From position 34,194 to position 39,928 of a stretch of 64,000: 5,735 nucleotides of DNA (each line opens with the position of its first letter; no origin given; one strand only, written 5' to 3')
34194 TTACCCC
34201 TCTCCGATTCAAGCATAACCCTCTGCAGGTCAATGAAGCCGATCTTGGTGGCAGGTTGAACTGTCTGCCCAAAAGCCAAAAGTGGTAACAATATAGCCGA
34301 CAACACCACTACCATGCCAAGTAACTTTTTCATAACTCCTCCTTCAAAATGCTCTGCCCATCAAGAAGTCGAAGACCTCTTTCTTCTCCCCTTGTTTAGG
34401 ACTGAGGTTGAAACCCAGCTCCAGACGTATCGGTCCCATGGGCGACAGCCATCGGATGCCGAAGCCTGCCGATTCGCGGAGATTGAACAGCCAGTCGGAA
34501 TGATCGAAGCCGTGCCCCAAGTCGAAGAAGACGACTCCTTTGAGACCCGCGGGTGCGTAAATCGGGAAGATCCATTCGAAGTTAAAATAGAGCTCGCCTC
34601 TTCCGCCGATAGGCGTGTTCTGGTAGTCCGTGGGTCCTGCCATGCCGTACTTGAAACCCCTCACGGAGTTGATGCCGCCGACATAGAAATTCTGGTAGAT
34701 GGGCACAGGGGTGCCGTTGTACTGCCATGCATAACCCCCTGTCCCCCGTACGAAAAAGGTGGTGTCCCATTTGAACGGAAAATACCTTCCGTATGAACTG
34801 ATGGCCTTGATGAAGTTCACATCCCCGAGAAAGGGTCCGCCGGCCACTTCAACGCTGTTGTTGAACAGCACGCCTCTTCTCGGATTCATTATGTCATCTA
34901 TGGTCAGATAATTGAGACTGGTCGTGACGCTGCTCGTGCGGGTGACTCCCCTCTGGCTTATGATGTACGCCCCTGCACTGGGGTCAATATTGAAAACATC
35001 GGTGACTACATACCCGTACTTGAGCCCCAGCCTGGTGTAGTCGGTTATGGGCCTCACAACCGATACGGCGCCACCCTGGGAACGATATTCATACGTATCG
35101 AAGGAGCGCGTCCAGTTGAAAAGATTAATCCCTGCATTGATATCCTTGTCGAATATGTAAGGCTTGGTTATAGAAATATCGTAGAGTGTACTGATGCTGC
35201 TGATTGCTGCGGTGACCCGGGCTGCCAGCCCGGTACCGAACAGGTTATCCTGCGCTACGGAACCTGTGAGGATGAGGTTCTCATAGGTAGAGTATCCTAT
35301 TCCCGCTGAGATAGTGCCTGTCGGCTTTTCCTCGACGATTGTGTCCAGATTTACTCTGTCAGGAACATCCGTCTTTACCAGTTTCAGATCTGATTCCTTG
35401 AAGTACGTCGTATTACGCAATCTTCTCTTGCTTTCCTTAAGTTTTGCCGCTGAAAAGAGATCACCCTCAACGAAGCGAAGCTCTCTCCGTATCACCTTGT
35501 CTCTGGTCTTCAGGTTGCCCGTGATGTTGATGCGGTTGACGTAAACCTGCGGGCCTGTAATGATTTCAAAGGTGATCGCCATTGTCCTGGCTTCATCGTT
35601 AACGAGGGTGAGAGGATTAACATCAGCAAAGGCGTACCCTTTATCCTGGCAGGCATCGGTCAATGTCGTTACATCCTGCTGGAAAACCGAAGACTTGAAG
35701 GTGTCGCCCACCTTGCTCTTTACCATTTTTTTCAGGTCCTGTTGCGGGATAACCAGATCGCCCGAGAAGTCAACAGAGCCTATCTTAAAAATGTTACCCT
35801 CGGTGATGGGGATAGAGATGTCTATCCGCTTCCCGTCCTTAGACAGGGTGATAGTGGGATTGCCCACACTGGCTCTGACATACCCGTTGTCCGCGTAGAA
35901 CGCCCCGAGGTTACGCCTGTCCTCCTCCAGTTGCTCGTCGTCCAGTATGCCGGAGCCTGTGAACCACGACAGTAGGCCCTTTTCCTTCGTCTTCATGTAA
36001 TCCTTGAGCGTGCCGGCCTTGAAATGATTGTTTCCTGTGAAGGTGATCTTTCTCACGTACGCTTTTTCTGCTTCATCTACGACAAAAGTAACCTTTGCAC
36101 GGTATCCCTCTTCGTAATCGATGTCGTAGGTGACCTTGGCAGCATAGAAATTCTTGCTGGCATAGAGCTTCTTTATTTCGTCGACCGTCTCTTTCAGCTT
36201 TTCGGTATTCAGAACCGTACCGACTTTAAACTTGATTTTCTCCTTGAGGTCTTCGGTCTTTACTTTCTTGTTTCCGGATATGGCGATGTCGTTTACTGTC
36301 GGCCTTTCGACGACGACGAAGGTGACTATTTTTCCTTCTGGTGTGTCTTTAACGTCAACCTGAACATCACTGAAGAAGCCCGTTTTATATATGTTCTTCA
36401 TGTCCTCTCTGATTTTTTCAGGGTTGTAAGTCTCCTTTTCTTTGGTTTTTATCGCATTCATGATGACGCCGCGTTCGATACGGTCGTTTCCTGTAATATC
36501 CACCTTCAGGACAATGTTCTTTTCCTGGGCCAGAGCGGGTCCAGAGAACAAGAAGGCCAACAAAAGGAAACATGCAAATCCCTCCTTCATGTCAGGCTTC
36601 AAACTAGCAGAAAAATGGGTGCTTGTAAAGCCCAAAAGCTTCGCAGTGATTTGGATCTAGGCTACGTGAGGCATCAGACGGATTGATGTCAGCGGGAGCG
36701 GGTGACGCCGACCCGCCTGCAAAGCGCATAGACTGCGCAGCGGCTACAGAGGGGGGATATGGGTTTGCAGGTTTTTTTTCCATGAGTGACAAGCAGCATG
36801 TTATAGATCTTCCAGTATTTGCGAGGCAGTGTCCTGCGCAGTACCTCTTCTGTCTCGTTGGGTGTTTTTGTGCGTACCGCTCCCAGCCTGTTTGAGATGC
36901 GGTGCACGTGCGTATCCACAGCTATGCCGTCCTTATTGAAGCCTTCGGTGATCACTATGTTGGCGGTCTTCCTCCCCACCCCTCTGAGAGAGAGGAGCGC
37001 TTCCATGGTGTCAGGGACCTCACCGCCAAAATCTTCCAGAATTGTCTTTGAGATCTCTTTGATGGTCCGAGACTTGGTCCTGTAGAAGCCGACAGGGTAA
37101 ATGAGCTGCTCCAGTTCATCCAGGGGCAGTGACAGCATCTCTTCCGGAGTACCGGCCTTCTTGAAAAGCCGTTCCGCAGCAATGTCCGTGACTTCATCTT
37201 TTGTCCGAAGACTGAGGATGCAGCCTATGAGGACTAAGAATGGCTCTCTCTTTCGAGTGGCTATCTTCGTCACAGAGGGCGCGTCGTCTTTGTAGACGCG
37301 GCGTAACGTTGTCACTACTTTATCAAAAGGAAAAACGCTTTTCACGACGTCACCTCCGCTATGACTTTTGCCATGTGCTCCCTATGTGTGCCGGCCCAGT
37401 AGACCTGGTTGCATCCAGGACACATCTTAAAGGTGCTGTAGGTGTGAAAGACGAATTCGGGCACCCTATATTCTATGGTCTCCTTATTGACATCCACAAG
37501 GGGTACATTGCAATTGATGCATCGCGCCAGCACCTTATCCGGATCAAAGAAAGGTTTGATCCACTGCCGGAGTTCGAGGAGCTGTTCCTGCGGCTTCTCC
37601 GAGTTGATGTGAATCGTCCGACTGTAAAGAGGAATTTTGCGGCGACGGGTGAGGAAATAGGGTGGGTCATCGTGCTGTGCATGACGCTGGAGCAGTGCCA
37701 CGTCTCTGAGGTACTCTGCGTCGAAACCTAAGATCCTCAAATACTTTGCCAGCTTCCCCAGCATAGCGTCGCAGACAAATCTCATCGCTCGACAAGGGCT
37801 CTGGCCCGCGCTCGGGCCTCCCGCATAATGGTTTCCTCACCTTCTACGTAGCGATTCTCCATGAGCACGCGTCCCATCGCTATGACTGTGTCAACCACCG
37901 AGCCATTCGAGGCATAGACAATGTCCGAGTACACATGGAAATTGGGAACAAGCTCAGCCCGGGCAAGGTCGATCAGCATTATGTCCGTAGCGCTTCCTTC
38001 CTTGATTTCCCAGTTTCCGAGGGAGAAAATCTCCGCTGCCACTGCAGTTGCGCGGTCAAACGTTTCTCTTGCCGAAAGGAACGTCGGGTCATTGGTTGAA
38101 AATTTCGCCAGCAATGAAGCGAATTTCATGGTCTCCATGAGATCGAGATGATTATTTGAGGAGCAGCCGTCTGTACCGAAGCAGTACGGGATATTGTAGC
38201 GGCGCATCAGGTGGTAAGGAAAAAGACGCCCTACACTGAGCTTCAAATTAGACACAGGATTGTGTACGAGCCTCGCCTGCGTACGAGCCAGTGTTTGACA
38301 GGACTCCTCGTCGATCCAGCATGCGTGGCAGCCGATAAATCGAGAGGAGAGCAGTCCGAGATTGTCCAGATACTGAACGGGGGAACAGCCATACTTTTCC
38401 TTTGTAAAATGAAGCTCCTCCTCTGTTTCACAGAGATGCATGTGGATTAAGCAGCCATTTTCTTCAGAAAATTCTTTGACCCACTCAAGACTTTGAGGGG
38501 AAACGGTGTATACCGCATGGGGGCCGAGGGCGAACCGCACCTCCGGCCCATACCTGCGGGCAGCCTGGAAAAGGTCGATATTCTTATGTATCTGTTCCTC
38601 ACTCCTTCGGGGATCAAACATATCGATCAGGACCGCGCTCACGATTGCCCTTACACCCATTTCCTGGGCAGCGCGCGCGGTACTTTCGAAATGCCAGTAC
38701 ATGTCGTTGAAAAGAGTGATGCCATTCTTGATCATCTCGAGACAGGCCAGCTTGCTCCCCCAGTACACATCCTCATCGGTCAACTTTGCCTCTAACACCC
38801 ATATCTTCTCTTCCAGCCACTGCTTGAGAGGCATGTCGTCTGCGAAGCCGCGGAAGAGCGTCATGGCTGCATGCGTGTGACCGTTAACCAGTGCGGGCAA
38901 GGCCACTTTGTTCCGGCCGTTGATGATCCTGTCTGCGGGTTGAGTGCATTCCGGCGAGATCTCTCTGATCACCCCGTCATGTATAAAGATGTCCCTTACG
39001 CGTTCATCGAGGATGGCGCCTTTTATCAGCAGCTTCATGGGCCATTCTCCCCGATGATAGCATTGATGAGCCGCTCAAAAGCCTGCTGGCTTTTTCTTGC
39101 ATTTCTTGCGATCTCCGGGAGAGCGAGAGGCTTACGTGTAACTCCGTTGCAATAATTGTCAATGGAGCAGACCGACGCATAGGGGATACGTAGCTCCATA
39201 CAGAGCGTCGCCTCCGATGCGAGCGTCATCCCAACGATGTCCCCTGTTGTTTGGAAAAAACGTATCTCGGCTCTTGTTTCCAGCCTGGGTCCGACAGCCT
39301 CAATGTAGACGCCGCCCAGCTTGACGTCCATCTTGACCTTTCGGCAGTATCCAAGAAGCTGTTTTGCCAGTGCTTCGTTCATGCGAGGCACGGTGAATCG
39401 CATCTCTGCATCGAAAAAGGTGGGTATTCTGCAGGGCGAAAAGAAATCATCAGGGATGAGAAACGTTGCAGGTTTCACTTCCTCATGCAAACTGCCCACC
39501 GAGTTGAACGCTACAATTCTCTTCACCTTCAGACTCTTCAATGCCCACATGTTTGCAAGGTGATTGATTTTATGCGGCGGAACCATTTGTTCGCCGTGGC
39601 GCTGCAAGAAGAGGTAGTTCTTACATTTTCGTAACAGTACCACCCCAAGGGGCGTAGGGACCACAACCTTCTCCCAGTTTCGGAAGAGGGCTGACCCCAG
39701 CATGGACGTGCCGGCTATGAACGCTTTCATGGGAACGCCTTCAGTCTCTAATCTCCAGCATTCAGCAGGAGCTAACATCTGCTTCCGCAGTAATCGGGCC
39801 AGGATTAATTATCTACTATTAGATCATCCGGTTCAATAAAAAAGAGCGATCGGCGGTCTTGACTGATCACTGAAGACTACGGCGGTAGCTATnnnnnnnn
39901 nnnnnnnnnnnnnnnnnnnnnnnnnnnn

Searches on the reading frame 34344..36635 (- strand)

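Call 71: search_protein_families(library=pfam, proteins=[window:34344-36635:-], max_evalue=0.000001)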
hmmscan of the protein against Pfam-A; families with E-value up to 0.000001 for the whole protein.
window:34344-36635:- (763 aa): 3 families
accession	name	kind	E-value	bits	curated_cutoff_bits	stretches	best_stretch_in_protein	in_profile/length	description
PF07244.20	POTRA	-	2.5e-72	240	21.3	5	112-188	1-78/79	Surface antigen variable number repeat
PF01103.29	Omp85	-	1e-59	203.1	24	1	464-763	1-325/325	Omp85 superfamily domain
PF08479.16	POTRA_2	-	1.4e-12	47.7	24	0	113-169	2-58/76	POTRA domain, ShlB-type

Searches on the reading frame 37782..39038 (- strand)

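Call 71: search_protein_families(library=pfam, proteins=[window:37782-39038:-], max_evalue=0.000001)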
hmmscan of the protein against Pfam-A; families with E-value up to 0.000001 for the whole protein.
window:37782-39038:- (418 aa): 1 family
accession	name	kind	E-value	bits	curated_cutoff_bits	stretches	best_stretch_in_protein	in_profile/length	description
PF01979.26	Amidohydro_1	-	4.4e-52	177.9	25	1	46-391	2-344/345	Amidohydrolase family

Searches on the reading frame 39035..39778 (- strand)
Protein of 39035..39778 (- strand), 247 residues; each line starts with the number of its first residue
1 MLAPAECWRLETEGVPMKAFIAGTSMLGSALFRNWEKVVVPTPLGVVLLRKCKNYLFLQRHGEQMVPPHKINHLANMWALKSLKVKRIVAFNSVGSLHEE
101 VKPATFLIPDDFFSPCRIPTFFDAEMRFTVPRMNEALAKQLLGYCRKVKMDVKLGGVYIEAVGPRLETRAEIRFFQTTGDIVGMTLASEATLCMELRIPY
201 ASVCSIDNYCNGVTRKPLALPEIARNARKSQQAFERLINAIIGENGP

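Call 72: search_protein_families(library=pfam, proteins=[window:39035-39778:-], max_evalue=0.000001)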
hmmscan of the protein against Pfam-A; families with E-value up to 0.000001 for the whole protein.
window:39035-39778:- (247 aa): 1 family
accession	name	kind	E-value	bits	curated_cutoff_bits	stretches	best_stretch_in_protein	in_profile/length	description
PF01048.26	PNP_UDP_1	-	2.8e-32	112.4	25.1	1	56-242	44-232/233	Phosphorylase superfamily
